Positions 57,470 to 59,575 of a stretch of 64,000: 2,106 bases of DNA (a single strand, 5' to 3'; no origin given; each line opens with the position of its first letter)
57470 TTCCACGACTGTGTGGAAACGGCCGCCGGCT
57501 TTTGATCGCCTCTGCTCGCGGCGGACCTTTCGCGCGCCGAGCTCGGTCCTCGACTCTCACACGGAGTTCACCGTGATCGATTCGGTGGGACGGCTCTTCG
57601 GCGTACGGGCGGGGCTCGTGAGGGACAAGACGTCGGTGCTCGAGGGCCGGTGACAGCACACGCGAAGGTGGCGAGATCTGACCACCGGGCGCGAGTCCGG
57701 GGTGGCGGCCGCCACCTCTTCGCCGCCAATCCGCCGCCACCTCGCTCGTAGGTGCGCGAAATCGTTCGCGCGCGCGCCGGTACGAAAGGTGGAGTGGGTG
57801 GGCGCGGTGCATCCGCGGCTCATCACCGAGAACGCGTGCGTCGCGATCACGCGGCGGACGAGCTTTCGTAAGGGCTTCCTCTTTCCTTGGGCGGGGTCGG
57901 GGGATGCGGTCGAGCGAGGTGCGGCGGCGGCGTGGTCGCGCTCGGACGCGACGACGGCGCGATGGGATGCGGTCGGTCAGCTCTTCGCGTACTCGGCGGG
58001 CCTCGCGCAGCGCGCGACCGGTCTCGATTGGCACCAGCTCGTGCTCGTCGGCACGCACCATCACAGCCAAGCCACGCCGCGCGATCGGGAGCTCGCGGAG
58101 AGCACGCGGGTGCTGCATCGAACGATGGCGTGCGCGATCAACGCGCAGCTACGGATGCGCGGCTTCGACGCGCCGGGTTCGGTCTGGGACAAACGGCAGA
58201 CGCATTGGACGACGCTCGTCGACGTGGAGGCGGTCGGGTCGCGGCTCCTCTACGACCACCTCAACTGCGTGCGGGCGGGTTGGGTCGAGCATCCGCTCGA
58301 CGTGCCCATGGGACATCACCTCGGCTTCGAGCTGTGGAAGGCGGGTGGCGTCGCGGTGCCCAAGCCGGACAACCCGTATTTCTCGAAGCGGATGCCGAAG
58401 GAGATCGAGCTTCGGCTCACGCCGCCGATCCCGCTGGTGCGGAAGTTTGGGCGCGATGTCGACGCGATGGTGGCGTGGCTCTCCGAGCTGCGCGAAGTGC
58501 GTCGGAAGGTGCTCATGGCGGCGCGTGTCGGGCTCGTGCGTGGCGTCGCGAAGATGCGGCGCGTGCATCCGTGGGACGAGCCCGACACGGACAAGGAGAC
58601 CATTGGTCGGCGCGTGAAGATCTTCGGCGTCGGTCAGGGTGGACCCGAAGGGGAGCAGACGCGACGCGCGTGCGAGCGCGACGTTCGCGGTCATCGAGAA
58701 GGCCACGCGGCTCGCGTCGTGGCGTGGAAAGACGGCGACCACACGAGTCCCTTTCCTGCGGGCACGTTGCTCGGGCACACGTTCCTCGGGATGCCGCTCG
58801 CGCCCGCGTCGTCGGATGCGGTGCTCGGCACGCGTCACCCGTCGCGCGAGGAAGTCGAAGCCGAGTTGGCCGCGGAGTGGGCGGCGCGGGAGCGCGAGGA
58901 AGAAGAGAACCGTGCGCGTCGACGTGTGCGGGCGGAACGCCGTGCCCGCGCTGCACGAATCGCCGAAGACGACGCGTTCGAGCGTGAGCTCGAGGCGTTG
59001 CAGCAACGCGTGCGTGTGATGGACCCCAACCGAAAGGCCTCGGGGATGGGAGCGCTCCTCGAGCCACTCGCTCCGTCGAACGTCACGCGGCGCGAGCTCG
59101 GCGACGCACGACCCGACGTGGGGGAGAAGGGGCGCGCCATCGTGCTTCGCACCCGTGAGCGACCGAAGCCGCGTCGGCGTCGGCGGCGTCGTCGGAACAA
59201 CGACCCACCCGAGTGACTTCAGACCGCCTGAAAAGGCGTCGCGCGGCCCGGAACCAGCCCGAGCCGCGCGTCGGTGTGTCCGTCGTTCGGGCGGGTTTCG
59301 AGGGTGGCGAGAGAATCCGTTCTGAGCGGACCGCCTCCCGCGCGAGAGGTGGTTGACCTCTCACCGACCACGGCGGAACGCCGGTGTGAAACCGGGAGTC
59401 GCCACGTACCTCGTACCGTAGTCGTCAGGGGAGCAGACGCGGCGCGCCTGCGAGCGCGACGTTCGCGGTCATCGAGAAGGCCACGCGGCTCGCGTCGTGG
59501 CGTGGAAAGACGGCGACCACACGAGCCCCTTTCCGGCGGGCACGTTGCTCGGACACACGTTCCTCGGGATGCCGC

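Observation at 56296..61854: Head-to-tail nest of a Y1-HUH gene with constant 3' ends and variable 5' truncations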

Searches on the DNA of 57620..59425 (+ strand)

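Call 79: search_dna_similar(query=window:57620-59425:+, collection=plasmids, mode=distant, max_rows=10)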
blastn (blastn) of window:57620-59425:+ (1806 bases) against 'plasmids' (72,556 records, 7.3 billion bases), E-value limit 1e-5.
No match.

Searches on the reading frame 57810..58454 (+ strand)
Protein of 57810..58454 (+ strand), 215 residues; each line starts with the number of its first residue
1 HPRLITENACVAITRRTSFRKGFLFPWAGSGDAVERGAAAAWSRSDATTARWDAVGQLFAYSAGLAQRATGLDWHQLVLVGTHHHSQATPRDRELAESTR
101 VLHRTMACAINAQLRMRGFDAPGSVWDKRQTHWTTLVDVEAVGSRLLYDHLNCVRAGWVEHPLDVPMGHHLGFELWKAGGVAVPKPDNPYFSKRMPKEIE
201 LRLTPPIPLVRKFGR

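Call 34: search_protein_representatives(alignment_id=A3)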
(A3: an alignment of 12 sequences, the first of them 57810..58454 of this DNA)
Query: 12 sequences, 216 profile positions. Proteins with E-value up to 0.001 (for the whole library): 238; up to 1e-10: 86; up to 1e-30: 27. The best 150 are listed.
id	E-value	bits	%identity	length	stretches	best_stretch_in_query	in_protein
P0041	3.1e-119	412.6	-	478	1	1-216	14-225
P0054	2.6e-103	360.5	-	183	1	1-195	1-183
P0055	2.3e-49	184.2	-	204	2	55-213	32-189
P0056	1.1e-41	159.1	-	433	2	53-214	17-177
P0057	2.2e-39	151.6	-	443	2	54-215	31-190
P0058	6.8e-39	150.0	-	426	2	57-215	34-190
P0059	9.6e-39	149.5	-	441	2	56-215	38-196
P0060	2.6e-38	148.1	-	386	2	53-216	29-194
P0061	4.8e-38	147.2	-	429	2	56-215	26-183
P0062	2.0e-36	141.9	-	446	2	56-216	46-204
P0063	6.1e-36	140.3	-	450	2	61-216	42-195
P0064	1.4e-35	139.2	-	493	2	55-216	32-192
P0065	2.5e-35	138.3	-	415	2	56-215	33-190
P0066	2.9e-35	138.1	-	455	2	55-215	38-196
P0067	3.9e-35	137.7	-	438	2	56-215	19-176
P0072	4.3e-34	134.3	-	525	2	53-216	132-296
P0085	3.1e-28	115.2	-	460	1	44-215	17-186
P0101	8.0e-25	104.0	-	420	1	52-215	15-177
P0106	3.9e-24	101.7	-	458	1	35-214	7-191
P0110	1.0e-21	93.8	-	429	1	51-215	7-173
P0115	1.5e-18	83.5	-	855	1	46-214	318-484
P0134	1.0e-11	61.2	-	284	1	55-211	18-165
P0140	5.6e-10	55.5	-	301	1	52-207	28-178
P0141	6.9e-10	55.2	-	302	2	55-189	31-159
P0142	7.5e-10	55.1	-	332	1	55-187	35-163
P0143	9.4e-10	54.7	-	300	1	56-167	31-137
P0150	1.6e-08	50.7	-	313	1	55-207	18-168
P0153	3.3e-08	49.7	-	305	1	54-194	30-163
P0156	5.1e-08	49.1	-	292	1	54-209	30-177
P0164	2.0e-07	47.1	-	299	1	56-209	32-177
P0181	1.7e-06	44.1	-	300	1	59-210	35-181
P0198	9.4e-06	41.7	-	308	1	58-209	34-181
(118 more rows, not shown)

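Call 35: search_protein_families(library=pfam, proteins=[P0140, P0141, P0142, P0143, P0150, P0153, P0156, P0164, P0181, P0198], max_evalue=0.01)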
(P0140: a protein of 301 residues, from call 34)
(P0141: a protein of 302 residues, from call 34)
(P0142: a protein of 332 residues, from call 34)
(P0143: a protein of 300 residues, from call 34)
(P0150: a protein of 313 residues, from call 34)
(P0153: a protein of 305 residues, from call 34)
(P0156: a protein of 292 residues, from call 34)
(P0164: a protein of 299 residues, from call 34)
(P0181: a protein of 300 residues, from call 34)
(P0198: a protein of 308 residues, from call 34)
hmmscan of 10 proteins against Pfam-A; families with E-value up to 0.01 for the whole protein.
P0140 (301 aa): 0 families

P0141 (302 aa): 1 family
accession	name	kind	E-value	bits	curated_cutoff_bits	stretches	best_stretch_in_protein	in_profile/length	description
PF01797.21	Y1_Tnp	-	0.0018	18.9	23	1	19-100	13-94/121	Transposase IS200 like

P0142 (332 aa): 1 family
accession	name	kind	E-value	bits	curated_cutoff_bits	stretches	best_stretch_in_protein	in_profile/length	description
PF01797.21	Y1_Tnp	-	0.00024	21.7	23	1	36-96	24-85/121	Transposase IS200 like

P0143 (300 aa): 1 family
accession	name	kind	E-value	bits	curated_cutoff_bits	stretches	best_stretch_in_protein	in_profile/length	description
PF01797.21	Y1_Tnp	-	0.0028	18.2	23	1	31-98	24-98/121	Transposase IS200 like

P0150 (313 aa): 1 family
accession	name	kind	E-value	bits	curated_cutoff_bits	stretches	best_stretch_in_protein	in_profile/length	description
PF01797.21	Y1_Tnp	-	0.0046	17.5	23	0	23-77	28-83/121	Transposase IS200 like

P0153 (305 aa): 0 families

P0156 (292 aa): 0 families

P0164 (299 aa): 1 family
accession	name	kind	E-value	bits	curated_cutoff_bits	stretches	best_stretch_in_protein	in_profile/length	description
PF01797.21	Y1_Tnp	-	0.0019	18.8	23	1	12-92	6-85/121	Transposase IS200 like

P0181 (300 aa): 1 family
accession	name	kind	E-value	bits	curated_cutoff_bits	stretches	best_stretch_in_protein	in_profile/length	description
PF12995.12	DUF3879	-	0.0095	16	27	0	177-275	61-162/181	Domain of unknown function, E. rectale Gene description (DUF3879)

P0198 (308 aa): 1 family
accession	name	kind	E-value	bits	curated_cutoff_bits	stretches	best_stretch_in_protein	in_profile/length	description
PF01797.21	Y1_Tnp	-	0.0028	18.2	23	1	39-95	31-88/121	Transposase IS200 like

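Call 36: search_protein_families(library=pfam, proteins=[P0056, P0057, P0060, P0064, P0072, P0085, P0101, P0106, P0115, P0134], max_evalue=0.01)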
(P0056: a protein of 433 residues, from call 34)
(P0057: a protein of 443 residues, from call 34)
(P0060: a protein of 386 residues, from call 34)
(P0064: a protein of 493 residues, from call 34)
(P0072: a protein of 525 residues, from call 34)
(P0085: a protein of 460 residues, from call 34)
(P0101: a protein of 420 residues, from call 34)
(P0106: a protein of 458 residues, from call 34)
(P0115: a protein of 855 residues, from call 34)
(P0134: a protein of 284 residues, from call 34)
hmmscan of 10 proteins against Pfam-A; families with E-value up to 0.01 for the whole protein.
P0056 (433 aa): 0 families

P0057 (443 aa): 0 families

P0060 (386 aa): 0 families

P0064 (493 aa): 0 families

P0072 (525 aa): 0 families

P0085 (460 aa): 0 families

P0101 (420 aa): 0 families

P0106 (458 aa): 0 families

P0115 (855 aa): 2 families
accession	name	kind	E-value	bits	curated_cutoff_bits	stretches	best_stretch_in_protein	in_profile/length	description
PF01113.26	DapB_N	-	2.1e-27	96.1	25.6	1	1-113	6-124/124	Dihydrodipicolinate reductase, N-terminus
PF05173.19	DapB_C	-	1.7e-14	54.4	27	1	116-171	1-48/121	Dihydrodipicolinate reductase, C-terminus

P0134 (284 aa): 0 families

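Call 39: search_solved_structures(query=A4, max_evalue=10, show_alignments=2)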
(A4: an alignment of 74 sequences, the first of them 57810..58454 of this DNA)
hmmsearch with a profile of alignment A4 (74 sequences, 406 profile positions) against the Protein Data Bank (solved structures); distinct sequences matched with E-value up to 10: 7.
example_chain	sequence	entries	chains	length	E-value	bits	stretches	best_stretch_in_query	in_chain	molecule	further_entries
4er8_A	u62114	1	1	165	9.2e-05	24.9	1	45-150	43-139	TnpArep for protein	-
2xo6_A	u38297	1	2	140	0.031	16.6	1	41-88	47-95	TRANSPOSASE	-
2xm3_A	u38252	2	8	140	0.032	16.5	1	41-88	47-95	TRANSPOSASE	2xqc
2xma_A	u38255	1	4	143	0.033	16.5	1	41-88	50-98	TRANSPOSASE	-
4ol7_A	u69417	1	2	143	0.82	11.9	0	86-123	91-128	Thermonuclease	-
7xjy_A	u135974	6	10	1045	0.98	11.6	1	265-351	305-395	Glycine--tRNA ligase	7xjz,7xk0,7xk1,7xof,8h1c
6x6s_AA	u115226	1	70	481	9.1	8.4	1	292-395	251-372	Type IV secretion system apparatus protein Cag3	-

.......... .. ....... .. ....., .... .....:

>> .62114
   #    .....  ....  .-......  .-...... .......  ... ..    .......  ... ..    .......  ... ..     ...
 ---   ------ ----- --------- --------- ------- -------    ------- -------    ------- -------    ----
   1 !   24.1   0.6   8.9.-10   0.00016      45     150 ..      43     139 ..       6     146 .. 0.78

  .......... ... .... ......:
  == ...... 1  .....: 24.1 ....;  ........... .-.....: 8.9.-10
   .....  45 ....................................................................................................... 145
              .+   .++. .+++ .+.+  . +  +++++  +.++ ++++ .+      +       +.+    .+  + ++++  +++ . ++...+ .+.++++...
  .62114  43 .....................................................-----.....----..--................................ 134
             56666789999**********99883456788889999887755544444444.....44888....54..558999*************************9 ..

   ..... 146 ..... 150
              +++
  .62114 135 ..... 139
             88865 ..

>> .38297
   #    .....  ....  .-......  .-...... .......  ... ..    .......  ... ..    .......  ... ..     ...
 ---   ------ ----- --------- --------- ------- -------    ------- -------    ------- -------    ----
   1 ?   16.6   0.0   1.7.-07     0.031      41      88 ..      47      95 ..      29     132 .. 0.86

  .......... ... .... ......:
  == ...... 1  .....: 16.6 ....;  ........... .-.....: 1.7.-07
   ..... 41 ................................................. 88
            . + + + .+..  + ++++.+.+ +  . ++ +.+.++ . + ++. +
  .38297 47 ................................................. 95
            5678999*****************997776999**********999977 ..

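Call 48: predict_structure(alignment_id=A4)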
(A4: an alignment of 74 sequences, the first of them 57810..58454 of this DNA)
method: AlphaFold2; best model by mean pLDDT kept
length: 215 residues; sequences in the alignment: 74
mean_pLDDT: 90.9   pTM: 0.88
mean pLDDT of the five models: 90.9, 90.6, 90.0, 89.1, 88.5
residues with pLDDT >= 90: 173; 70-90: 18; 50-70: 22; < 50: 2
segments of 3 or more residues with pLDDT < 50: none
pLDDT, mean of each block of 10 residues (from residue 1): 87 98 82 54 57 93 98 97 97 94 98 95 96 97 98 93 92 92 96 98 96 90
secondary structure, 60 per line:
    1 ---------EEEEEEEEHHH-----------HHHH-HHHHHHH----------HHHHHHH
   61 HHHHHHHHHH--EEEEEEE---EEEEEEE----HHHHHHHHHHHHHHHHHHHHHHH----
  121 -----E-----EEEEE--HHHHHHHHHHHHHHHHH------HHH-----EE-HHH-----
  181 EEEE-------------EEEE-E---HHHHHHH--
elements in order: E10-17 H32-35 H37-43 H54-70 E73-79 E83-89 H94-116 E132-136 H139-155 E181-184 E198-201 H207-213

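Call 51: fold_search(model_id=the predicted structure, library=pdb)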
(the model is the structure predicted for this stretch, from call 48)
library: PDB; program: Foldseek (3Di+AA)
matches with E <= 10: 1070; with E <= 0.001: 10
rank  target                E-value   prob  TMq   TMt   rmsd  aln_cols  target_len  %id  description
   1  4er8_A                1.7e-06  1.00  0.47  0.61   5.9       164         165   13  Structure of the REP associates tyrosine transposase bound to a REP hairpin (released 2012-08-15)
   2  2a6m_B                4.3e-04  1.00  0.40  0.56   8.9       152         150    8  Crystal Structure of the ISHp608 Transposase (released 2005-10-25)
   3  2xm3_D                4.6e-04  1.00  0.39  0.61   6.2       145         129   12  Deinococcus radiodurans ISDra2 Transposase Left end DNA complex (released 2010-10-13)
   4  2xma_E                4.6e-04  1.00  0.39  0.57   9.6       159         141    8  DEINOCOCCUS RADIODURANS ISDRA2 TRANSPOSASE RIGHT END DNA COMPLEX (released 2010-10-13)
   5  2xm3_A                4.9e-04  1.00  0.39  0.63   6.1       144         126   10  Deinococcus radiodurans ISDra2 Transposase Left end DNA complex (released 2010-10-13)
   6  2a6o_A                4.9e-04  1.00  0.41  0.56  12.9       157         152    8  Crystal Structure of the ISHp608 Transposase in Complex with Stem-loop DNA (released 2005-10-25)
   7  2xma_B                8.0e-04  1.00  0.38  0.58   6.4       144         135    9  DEINOCOCCUS RADIODURANS ISDRA2 TRANSPOSASE RIGHT END DNA COMPLEX (released 2010-10-13)
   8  2xqc_D                9.1e-04  1.00  0.39  0.60   7.8       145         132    8  DEINOCOCCUS RADIODURANS ISDRA2 TRANSPOSASE COMPLEXED WITH LEFT END RECOGNITION AND CLEAVAGE SITE AND ZN (released 2010-10-13)
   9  2xo6_A                9.1e-04  1.00  0.38  0.57   8.2       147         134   10  DEINOCOCCUS RADIODURANS ISDRA2 TRANSPOSASE Y132F MUTANT COMPLEXED WITH LEFT END RECOGNITION AND CLEAVAGE SITE (released 2010-10-13)
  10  2vic_A                9.7e-04  1.00  0.39  0.54   7.0       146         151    9  CRYSTAL STRUCTURE OF THE ISHP608 TRANSPOSASE IN COMPLEX with Left end 26- mer DNA and manganese (released 2008-02-19)
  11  2vjv_A                1.1e-03  1.00  0.41  0.66   6.5       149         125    9  Crystal structure of the IS608 transposase in complex with left end 26-mer DNA hairpin and a 6-mer DNA representing th (released 2008-02-19)
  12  2ec2_F                1.1e-03  1.00  0.38  0.59   7.2       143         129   12  Crystal structure of transposase from Sulfolobus tokodaii (released 2007-02-27)
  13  2xma_A                1.2e-03  1.00  0.39  0.56   8.3       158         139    9  DEINOCOCCUS RADIODURANS ISDRA2 TRANSPOSASE RIGHT END DNA COMPLEX (released 2010-10-13)
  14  2fyx_A                1.4e-03  1.00  0.39  0.61   4.5       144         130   13  Crystal structure of a putative transposase (dr_0177) from deinococcus radiodurans r1 at 1.90 A resolution (released 2006-02-21)
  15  2xo6_D                1.5e-03  1.00  0.38  0.60   6.3       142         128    8  DEINOCOCCUS RADIODURANS ISDRA2 TRANSPOSASE Y132F MUTANT COMPLEXED WITH LEFT END RECOGNITION AND CLEAVAGE SITE (released 2010-10-13)
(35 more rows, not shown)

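Call 64: list_cluster_members(proteins=[P0056, P0057, P0060, P0064, P0085, P0101, P0110, P0140, P0150, P0164])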
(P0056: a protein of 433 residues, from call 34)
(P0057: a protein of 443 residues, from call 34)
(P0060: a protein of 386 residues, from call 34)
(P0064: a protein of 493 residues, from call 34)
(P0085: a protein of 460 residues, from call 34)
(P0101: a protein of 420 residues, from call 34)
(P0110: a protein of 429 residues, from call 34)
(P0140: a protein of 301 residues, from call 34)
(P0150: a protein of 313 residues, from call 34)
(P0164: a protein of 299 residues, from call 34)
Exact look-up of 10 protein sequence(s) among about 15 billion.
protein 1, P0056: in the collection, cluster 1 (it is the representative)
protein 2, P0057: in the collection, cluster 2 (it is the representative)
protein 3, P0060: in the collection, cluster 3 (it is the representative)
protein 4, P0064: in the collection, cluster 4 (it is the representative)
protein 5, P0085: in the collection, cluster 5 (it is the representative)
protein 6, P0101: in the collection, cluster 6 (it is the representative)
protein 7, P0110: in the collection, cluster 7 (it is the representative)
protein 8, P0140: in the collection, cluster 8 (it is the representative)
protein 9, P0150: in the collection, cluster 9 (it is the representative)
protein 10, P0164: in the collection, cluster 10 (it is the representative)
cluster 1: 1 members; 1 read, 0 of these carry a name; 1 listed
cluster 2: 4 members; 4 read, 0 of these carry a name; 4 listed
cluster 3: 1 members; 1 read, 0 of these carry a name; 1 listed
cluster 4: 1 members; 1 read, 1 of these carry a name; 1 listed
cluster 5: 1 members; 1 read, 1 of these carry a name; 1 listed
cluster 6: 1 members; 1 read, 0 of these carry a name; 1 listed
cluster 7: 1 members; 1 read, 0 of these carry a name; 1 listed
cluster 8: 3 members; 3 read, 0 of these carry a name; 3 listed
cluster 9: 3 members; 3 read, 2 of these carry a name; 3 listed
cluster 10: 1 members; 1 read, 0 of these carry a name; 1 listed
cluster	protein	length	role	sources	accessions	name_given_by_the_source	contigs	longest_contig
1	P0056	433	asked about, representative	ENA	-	-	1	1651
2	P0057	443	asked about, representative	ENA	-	-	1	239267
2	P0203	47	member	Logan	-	-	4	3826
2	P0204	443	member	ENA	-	-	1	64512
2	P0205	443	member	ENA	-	-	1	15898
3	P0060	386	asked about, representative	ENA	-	-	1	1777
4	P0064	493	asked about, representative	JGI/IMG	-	hypothetical protein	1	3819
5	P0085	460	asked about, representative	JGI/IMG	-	hypothetical protein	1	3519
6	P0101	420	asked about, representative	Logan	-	-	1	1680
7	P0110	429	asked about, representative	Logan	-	-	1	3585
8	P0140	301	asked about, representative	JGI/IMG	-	-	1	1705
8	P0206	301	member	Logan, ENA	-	-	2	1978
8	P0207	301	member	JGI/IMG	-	-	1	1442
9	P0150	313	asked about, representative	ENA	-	-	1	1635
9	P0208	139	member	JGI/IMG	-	hypothetical protein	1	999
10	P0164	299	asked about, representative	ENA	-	-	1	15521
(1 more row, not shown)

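Call 65: find_encoding_contigs(protein=P0057, flank=4000, max_places=3)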
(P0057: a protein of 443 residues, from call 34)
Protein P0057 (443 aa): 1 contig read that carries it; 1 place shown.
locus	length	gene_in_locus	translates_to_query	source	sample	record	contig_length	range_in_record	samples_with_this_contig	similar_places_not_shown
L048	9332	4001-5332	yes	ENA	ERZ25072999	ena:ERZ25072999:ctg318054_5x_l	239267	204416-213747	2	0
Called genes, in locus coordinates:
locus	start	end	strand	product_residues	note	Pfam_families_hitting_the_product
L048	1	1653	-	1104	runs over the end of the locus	PF23500:DUF7133, PF13646:HEAT_2 (weak), PF00034:Cytochrom_C (faint), PF13442:Cytochrome_CBB3 (faint)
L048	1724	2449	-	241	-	PF20013:GAP1-N2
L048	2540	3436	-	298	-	PF19975:DO-GTPase1, PF19993:DO-GTPase2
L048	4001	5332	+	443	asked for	-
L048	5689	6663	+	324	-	PF16881:LIAS_N, PF04055:Radical_SAM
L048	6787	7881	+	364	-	PF00676:E1_dh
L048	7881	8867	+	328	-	PF02779:Transket_pyr, PF02780:Transketolase_C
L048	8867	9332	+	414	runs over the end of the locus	PF00364:Biotin_lipoyl, PF25997:BSH_YhbJ (faint), PF02817:E3_binding, PF00198:2-oxoacid_dh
